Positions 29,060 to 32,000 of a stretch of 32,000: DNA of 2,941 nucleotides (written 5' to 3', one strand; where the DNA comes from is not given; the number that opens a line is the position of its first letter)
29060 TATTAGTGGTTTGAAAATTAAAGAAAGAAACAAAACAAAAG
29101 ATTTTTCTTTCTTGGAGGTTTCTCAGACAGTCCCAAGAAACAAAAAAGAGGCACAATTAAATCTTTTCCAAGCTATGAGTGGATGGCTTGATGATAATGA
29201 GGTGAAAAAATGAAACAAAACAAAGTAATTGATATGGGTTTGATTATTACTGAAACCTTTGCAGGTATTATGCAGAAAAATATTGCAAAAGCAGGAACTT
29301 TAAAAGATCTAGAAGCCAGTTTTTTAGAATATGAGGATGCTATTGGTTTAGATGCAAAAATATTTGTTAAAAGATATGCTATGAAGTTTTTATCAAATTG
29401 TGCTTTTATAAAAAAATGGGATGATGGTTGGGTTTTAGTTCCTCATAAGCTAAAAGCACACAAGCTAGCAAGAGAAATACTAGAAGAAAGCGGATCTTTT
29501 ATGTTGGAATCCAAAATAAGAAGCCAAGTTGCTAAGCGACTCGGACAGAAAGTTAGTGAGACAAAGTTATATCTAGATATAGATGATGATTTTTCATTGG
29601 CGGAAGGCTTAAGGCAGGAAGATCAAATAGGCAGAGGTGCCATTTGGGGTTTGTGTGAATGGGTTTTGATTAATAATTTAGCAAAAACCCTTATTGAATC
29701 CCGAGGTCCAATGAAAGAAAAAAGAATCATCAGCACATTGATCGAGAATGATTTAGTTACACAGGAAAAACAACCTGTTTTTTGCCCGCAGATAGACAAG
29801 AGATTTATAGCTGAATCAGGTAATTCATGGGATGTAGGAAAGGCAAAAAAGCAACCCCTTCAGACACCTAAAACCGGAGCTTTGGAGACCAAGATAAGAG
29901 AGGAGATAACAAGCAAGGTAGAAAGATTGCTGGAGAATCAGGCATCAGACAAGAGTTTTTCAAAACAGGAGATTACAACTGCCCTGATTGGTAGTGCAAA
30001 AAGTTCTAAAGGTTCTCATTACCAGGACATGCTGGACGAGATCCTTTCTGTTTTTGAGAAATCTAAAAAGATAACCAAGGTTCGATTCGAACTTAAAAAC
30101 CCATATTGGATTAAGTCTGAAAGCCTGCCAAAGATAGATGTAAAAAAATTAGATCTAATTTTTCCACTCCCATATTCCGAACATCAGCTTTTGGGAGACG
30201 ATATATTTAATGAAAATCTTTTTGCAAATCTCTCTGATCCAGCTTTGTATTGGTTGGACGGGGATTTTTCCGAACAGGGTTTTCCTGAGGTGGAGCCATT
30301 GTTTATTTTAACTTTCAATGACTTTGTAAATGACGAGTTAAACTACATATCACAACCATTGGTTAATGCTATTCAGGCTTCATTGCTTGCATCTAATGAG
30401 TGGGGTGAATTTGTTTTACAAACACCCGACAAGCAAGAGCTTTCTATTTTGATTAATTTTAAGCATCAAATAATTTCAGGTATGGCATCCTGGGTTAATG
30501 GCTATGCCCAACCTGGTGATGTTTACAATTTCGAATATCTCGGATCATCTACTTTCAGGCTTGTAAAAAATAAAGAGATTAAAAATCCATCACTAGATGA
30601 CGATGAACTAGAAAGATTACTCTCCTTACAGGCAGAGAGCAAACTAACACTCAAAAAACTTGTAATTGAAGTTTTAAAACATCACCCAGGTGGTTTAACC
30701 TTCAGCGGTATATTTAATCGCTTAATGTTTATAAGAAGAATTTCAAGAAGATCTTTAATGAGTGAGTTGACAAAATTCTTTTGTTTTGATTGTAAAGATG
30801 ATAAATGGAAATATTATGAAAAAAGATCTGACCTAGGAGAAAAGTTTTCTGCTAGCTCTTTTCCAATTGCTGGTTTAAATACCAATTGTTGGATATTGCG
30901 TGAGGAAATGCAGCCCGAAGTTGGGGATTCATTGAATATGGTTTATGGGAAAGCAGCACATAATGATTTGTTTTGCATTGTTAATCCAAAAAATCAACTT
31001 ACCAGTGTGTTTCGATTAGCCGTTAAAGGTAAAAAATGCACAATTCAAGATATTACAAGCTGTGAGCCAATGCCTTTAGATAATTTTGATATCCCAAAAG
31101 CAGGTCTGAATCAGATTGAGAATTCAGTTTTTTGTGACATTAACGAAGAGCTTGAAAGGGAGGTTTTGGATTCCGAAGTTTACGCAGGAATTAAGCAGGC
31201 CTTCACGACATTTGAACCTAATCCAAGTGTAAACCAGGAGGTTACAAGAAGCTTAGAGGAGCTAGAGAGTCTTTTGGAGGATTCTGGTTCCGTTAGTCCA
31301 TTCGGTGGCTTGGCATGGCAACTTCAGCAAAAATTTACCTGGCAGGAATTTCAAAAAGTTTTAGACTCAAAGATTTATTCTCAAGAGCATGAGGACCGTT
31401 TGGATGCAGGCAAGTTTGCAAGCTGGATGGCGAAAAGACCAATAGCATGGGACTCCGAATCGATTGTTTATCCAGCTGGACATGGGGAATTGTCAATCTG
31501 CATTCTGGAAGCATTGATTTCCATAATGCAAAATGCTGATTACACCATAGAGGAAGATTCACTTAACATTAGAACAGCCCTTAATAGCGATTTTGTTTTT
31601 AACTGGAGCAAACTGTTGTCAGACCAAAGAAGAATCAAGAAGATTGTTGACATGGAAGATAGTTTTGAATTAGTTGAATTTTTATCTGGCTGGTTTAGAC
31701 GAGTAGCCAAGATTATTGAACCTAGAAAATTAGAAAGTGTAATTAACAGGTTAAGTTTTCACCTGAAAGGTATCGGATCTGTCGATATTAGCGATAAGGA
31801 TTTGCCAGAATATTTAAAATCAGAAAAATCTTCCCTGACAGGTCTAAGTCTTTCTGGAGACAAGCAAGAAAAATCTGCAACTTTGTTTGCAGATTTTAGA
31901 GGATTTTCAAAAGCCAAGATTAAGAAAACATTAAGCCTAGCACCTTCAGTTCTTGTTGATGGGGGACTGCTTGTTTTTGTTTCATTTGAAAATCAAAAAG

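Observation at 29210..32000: Hidden ORF of at least 930 codons with tandem HARE-HTH-like repeats, coupled to glycerate kinase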

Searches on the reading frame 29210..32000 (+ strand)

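Call 5: search_protein_families(library=pfam, proteins=[window:29210-32000:+], max_evalue=10)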
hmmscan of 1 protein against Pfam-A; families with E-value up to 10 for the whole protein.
window:29210-32000:+ (930 aa): 1 family
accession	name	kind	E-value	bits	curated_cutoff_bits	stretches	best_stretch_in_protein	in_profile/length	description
PF05205.17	COMPASS-Shg1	-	2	9.7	24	1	212-286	15-87/102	COMPASS (Complex proteins associated with Set1p) component shg1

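Call 6: search_protein_families(library=ncbifam, proteins=[window:29210-32000:+], max_evalue=10)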
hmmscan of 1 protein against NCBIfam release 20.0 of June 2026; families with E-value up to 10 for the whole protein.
window:29210-32000:+ (930 aa): 1 family
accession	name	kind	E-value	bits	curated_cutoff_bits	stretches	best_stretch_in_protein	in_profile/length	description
TIGR03889.1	nitrile_acc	equivalog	0.13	12.3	46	1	706-741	19-56/74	nitrile hydratase accessory protein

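Call 8: find_homologous_proteins(query=window:29210-32000:+)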
Query window:29210-32000:+ (930 aa): 5 proteins with E <= 0.001 among 8000 candidates.
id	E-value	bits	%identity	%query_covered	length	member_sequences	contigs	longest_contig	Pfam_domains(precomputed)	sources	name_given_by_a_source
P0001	0.0e+0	2032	97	100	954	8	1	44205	-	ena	-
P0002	0.0e+0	1899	89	100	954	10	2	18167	-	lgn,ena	-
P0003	0.0e+0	1369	65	100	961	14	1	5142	-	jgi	-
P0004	0.0e+0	1338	63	100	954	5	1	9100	-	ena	-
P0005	0.0e+0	1320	63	99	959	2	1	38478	-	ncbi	-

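Call 11: find_encoding_contigs(protein=P0001, flank=10000, max_places=3)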
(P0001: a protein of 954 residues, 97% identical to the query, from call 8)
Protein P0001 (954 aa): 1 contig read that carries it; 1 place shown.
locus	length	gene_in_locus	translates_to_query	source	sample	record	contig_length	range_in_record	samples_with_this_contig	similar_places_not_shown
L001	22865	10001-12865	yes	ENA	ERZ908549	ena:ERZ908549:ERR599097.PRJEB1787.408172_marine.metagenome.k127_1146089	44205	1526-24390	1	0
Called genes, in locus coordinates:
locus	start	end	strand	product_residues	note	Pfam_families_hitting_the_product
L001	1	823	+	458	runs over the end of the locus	PF00890:FAD_binding_2, PF01134:GIDA (weak), PF01266:DAO (faint), PF07992:Pyr_redox_2, PF12831:FAD_oxidored (weak), PF13738:Pyr_redox_3, PF00070:Pyr_redox, PF02852:Pyr_redox_dim, +4 more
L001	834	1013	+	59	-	PF02416:TatA_B_E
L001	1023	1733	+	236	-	PF00902:TatC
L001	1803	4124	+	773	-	PF00890:FAD_binding_2 (weak), PF01266:DAO (weak), PF01946:Thi4 (weak), PF07992:Pyr_redox_2 (faint), PF12831:FAD_oxidored, PF13450:NAD_binding_8, PF02662:FlpD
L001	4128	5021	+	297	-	-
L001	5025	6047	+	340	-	PF17179:Fer4_22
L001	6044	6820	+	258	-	-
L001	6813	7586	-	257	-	PF00398:RrnaAD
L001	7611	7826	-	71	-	-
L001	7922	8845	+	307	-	-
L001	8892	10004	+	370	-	PF02595:Gly_kinase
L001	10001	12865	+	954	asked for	-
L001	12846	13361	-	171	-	PF01510:Amidase_2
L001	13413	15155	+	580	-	PF13520:AA_permease_2, PF00324:AA_permease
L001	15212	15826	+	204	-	PF00582:Usp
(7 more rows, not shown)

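Call 12: find_encoding_contigs(protein=P0005, flank=10000, max_places=3)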
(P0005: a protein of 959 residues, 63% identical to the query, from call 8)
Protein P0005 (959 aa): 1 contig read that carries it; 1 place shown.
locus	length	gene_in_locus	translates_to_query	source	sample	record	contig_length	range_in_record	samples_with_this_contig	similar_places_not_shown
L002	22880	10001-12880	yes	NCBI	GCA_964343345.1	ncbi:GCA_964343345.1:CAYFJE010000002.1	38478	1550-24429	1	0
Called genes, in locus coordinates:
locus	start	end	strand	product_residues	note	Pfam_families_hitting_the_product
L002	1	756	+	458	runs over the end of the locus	PF00890:FAD_binding_2 (weak), PF01134:GIDA (weak), PF01266:DAO (faint), PF07992:Pyr_redox_2, PF12831:FAD_oxidored (weak), PF13738:Pyr_redox_3, PF00070:Pyr_redox, PF02852:Pyr_redox_dim, +4 more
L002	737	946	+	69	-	PF02416:TatA_B_E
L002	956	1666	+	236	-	PF00902:TatC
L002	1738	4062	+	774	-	PF00890:FAD_binding_2 (weak), PF01266:DAO (weak), PF01946:Thi4 (weak), PF07992:Pyr_redox_2 (weak), PF12831:FAD_oxidored, PF13450:NAD_binding_8 (weak), PF07992:Pyr_redox_2 (weak), PF02662:FlpD, +1 more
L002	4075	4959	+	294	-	-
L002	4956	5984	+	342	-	PF17179:Fer4_22 (weak)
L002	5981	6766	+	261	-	-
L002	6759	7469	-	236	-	PF00398:RrnaAD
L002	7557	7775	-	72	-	-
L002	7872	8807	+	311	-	-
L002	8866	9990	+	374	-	PF02595:Gly_kinase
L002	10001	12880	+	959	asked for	-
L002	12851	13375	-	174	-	PF01510:Amidase_2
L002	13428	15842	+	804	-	PF00324:AA_permease, PF13520:AA_permease_2, PF00582:Usp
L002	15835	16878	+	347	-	-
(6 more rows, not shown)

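Call 16: find_homologous_proteins(query=A1, max_evalue=10)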
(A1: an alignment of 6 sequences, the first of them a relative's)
Query A1 (6 sequences) (954 aa, profile of the alignment): 5 proteins with E <= 10 among 8000 candidates.
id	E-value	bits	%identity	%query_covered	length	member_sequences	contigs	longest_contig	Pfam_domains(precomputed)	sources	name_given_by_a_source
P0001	0.0e+0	1999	100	100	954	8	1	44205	-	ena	-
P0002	0.0e+0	1982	89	100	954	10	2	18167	-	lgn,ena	-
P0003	0.0e+0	1932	66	100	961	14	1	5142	-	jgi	-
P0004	0.0e+0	1923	64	100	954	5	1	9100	-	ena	-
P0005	0.0e+0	1882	63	99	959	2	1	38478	-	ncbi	-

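Call 18: find_related_loci(query=A1, collection=genome_contigs, flank=10000)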
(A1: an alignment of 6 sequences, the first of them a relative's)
Query A1 (954 aa) in genome_contigs; peptide patterns used: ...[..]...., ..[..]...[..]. (x = any residue, [..] = any of these).
224 stretches matched a pattern; 5 encode a relative of the query (tblastn E <= 1e-3); 5 distinct loci.
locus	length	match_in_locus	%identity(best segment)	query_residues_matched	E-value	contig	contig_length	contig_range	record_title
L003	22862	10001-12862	89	1-954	0e+0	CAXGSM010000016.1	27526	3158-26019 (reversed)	MAG TPA_asm: uncultured bacterium isolate ERR594303_binner12_Refined_14 genome assembly, contig: ERZ8578522.798, whole g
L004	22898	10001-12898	63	1-953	0e+0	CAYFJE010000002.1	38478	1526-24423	MAG TPA_asm: uncultured bacterium isolate ERP001736_co2_67 genome assembly, contig: NODE_210_length_38478_cov_6.825183,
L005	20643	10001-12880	66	1-953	0e+0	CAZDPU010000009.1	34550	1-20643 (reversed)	MAG TPA_asm: uncultured bacterium isolate SRP077602_co11_586 genome assembly, contig: NODE_1037_length_34550_cov_9.50732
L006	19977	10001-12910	64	1-953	0e+0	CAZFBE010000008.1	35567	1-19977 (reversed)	MAG TPA_asm: uncultured bacterium isolate binchicken_co46_303 genome assembly, contig: NODE_2044_length_35567_cov_21.319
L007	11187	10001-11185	65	1-395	1e-166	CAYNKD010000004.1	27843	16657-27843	MAG TPA_asm: uncultured bacterium isolate binchicken_co46_18 genome assembly, contig: NODE_3011_length_27843_cov_7.81301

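Call 20: search_protein_families(library=padloc, proteins=[P0001], max_evalue=10)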
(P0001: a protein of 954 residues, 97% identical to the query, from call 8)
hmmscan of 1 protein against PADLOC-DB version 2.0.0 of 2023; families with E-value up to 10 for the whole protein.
P0001 (954 aa): 0 families

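Call 21: search_protein_families(library=phrogs, proteins=[P0001], max_evalue=10)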
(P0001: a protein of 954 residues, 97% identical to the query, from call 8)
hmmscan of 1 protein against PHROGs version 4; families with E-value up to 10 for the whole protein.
P0001 (954 aa): 0 families

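Call 22: search_solved_structures(query=A1, max_evalue=10)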
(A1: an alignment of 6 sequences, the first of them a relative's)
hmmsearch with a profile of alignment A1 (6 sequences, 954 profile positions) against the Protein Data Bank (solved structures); distinct sequences matched with E-value up to 10: 1.
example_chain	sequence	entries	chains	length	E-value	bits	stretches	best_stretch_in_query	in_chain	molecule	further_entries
5ef9_A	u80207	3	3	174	0.23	12.4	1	467-556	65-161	Polymerase basic protein 2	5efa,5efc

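Call 28: search_protein_representatives(alignment_id=A1)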
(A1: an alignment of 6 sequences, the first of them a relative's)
Query: 6 sequences, 954 profile positions. Proteins with E-value up to 0.001 (for the whole library): 29; up to 1e-10: 9; up to 1e-30: 7. The best 29 are listed.
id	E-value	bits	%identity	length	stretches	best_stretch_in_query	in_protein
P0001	0.0e+00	1999.1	-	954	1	1-954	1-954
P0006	2.2e-209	714.2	-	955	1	32-953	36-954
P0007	4.7e-57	210.0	-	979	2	68-551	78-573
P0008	1.5e-53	198.4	-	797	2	190-546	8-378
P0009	2.3e-51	191.2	-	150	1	1-139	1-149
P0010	1.1e-46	175.7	-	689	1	31-551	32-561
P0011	2.9e-40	154.4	-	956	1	47-862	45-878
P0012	1.4e-24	102.5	-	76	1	106-174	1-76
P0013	8.4e-16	73.5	-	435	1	66-374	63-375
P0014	7.1e-09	50.6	-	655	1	51-207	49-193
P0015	9.5e-09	50.1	-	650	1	69-212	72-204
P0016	2.7e-08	48.6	-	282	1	401-544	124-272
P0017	5.4e-08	47.6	-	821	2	84-213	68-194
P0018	2.1e-07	45.7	-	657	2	32-241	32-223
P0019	2.4e-07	45.5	-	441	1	53-203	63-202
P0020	7.9e-06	40.5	-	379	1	408-545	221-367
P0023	1.0e-04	36.8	-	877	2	65-219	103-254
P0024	1.2e-04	36.5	-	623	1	446-545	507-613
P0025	2.4e-04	35.6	-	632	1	401-544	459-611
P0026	4.0e-04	34.8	-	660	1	460-551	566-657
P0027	4.8e-04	34.6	-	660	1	55-244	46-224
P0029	7.3e-04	34.0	-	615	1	407-545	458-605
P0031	9.3e-04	33.6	-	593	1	410-543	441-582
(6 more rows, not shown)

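Call 29: search_protein_families(library=pfam, proteins=[P0006, P0007, P0008, P0010, P0011, P0013, P0014, P0015, P0016, P0017], max_evalue=0.01)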
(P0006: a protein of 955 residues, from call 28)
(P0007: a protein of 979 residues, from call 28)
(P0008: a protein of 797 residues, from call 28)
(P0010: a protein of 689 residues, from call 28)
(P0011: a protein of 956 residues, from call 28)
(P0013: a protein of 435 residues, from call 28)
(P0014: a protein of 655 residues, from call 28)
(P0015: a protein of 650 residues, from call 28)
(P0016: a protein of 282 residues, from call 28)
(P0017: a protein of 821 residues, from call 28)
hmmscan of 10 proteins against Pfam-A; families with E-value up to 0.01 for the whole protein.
P0006 (955 aa): 0 families

P0007 (979 aa): 3 families
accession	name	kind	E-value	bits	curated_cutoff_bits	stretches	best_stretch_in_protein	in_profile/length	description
PF05066.19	HARE-HTH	-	1.4e-05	25.8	25.9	0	94-120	4-30/71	HB1, ASXL, restriction endonuclease HTH domain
PF23159.1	WH_Rok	-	0.00047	20.6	27.6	0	94-129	2-37/58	Repressor Rok winged helix domain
PF16007.11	DUF4777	-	0.0061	17.2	34.4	0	98-128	10-40/66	Domain of unknown function (DUF4777)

P0008 (797 aa): 0 families

P0010 (689 aa): 1 family
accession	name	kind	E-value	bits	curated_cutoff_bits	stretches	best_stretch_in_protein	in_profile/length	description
PF05066.19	HARE-HTH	-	0.0002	22.1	25.9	0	151-181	3-33/71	HB1, ASXL, restriction endonuclease HTH domain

P0011 (956 aa): 1 family
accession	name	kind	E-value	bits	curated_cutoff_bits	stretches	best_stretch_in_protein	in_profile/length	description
PF16007.11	DUF4777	-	9.5e-05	23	34.4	0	15-41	7-33/66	Domain of unknown function (DUF4777)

P0013 (435 aa): 0 families

P0014 (655 aa): 0 families

P0015 (650 aa): 2 families
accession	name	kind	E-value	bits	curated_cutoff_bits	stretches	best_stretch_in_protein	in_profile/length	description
PF16007.11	DUF4777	-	0.00016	22.2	34.4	0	17-44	12-39/66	Domain of unknown function (DUF4777)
PF02384.22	N6_Mtase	-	0.0029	17.4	20.4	0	524-602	154-234/311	N-6 DNA Methylase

P0016 (282 aa): 0 families

P0017 (821 aa): 2 families
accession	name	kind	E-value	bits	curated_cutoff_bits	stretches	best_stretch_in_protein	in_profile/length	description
PF05066.19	HARE-HTH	-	1e-06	29.5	25.9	0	70-96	6-32/71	HB1, ASXL, restriction endonuclease HTH domain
PF16007.11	DUF4777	-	0.00011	22.8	34.4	0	72-104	10-42/66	Domain of unknown function (DUF4777)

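Call 30: search_protein_families(library=pfam, proteins=[P0018, P0019, P0020, P0023, P0024, P0025, P0026, P0027, P0029, P0031], max_evalue=0.01)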
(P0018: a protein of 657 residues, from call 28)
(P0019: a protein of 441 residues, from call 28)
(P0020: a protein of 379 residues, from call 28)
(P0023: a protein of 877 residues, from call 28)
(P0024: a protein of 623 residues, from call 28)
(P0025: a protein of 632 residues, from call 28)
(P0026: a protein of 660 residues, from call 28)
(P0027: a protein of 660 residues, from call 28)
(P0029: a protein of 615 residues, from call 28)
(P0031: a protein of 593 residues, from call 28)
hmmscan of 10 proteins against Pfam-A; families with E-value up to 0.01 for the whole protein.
P0018 (657 aa): 0 families

P0019 (441 aa): 0 families

P0020 (379 aa): 0 families

P0023 (877 aa): 1 family
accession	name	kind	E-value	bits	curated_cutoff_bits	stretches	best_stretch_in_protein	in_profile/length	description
PF05066.19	HARE-HTH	-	2.2e-05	25.2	25.9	0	511-537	1-27/71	HB1, ASXL, restriction endonuclease HTH domain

P0024 (623 aa): 0 families

P0025 (632 aa): 0 families

P0026 (660 aa): 0 families

P0027 (660 aa): 0 families

P0029 (615 aa): 2 families
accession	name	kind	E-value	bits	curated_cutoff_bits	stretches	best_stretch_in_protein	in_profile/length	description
PF05066.19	HARE-HTH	-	2.6e-08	34.6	25.9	1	88-145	8-71/71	HB1, ASXL, restriction endonuclease HTH domain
PF16007.11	DUF4777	-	0.006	17.2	34.4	0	89-127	11-49/66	Domain of unknown function (DUF4777)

P0031 (593 aa): 1 family
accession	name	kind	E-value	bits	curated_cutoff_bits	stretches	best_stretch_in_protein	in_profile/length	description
PF24356.1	WH_PARP12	-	0.0048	17.2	27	0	12-62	5-56/70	PARP12 winged helix domain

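Call 37: find_homologous_proteins(query=A2, max_evalue=0.001)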
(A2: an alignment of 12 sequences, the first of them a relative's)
Query A2 (12 sequences) (954 aa, profile of the alignment): 6 proteins with E <= 0.001 among 8000 candidates.
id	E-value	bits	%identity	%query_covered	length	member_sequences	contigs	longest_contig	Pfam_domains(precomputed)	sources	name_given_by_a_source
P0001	0.0e+0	1460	100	100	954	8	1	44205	-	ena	-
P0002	0.0e+0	1449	89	100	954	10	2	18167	-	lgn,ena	-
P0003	0.0e+0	1427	66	100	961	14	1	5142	-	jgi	-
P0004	0.0e+0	1410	64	100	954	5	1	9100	-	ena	-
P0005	0.0e+0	1403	63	99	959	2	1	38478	-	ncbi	-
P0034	7.0e-102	360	64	28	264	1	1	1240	-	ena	-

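Call 38: find_encoding_contigs(protein=P0006, flank=10000, max_places=3)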
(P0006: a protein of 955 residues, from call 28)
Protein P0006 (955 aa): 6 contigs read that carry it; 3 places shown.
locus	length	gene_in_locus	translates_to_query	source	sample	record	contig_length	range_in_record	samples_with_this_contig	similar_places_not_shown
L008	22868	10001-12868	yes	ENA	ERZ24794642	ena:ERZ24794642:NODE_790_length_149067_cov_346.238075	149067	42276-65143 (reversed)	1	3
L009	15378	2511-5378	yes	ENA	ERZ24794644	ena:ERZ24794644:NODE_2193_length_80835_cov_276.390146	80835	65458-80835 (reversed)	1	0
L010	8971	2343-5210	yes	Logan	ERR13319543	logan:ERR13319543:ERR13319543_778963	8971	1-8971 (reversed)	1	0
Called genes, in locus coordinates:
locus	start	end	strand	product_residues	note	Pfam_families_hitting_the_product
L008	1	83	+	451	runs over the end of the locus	PF01266:DAO (faint), PF07992:Pyr_redox_2, PF13738:Pyr_redox_3, PF00070:Pyr_redox, PF02852:Pyr_redox_dim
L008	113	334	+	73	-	PF02416:TatA_B_E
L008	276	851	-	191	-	-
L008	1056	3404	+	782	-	PF00890:FAD_binding_2 (weak), PF01266:DAO (weak), PF07992:Pyr_redox_2 (weak), PF12831:FAD_oxidored, PF13450:NAD_binding_8 (weak), PF02662:FlpD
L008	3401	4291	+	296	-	-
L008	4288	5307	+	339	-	PF17179:Fer4_22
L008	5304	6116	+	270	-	-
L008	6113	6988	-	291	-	PF00398:RrnaAD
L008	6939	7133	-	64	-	-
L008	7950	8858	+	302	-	-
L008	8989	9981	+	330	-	PF02595:Gly_kinase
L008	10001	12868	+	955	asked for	-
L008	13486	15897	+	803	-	PF00324:AA_permease, PF13520:AA_permease_2, PF00582:Usp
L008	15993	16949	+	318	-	-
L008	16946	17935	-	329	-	-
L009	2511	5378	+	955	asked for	-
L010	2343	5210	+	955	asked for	-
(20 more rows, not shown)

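Call 39: predict_structure(alignment_id=A1)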
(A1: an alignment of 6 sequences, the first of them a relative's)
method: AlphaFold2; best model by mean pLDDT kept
length: 954 residues; sequences in the alignment: 6
mean_pLDDT: 40.0   pTM: 0.25
mean pLDDT of the five models: 40.0, 39.0, 38.8, 37.4, 37.0
residues with pLDDT >= 90: 0; 70-90: 80; 50-70: 174; < 50: 700
segments of 3 or more residues with pLDDT < 50: 1-8, 78-81, 83-85, 95-103, 114-399, 416-423, 455-462, 538-560, 577-581, 624-954
pLDDT, mean of each block of 10 residues (from residue 1): 37 61 64 77 65 68 67 64 52 46 55 46 29 28 23 36 38 41 32 27 24 22 27 32 31 34 29 37 34 29 23 23 25 26 28 25 24 24 34 40 71 50 51 51 56 43 61 65 77 72 66 53 49 58 35 33 61 53 65 71 67 75 44 25 25 28 24 26 25 25 27 30 27 30 30 29 30 33 38 39 32 28 32 29 28 28 28 26 25 38 45 36 37 31 20 22
secondary structure, 60 per line:
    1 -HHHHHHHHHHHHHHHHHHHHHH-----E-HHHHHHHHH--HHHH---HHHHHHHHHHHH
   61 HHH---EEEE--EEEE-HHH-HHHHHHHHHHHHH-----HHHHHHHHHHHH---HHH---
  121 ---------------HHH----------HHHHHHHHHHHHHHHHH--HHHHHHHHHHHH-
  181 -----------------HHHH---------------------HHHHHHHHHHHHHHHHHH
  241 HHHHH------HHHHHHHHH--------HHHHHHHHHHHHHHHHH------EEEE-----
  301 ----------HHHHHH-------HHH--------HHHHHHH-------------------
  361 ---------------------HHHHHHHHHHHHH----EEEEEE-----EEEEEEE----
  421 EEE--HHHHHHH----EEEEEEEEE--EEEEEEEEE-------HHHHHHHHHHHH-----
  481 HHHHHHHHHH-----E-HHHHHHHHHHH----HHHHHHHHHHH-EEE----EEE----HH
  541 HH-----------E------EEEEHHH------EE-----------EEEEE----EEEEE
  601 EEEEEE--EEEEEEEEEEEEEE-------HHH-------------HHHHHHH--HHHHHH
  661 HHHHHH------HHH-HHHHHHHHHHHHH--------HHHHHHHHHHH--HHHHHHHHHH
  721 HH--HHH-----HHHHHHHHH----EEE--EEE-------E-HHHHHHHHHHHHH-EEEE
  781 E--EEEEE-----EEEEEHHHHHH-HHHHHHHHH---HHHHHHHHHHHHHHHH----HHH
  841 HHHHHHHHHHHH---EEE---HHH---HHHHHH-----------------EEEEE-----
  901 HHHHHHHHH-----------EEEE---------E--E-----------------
elements in order (helices of 4 or more, strands of 3 or more residues): H2-23 H31-39 H42-45 H49-63 E67-70 E73-76 H82-94 H100-111 H149-165 H168-179 H198-201 H223-245 H252-260 H269-285 E292-295 H311-316 H335-341 H382-394 E399-404 E410-416 E421-423 H426-432 E437-445 E448-456 H464-475 H481-490 H498-508 H513-523 E525-527 E532-534 H539-542 E561-564 E587-591 E596-606 E609-622 H646-652 H655-666 H677-689 H698-708 H711-722 H733-741 E746-748 E751-753 H763-775 E777-781 E784-788 E794-798 H799-804 H806-814 H818-833 H838-852 E856-858 H868-873 E891-895 H901-909 E921-924
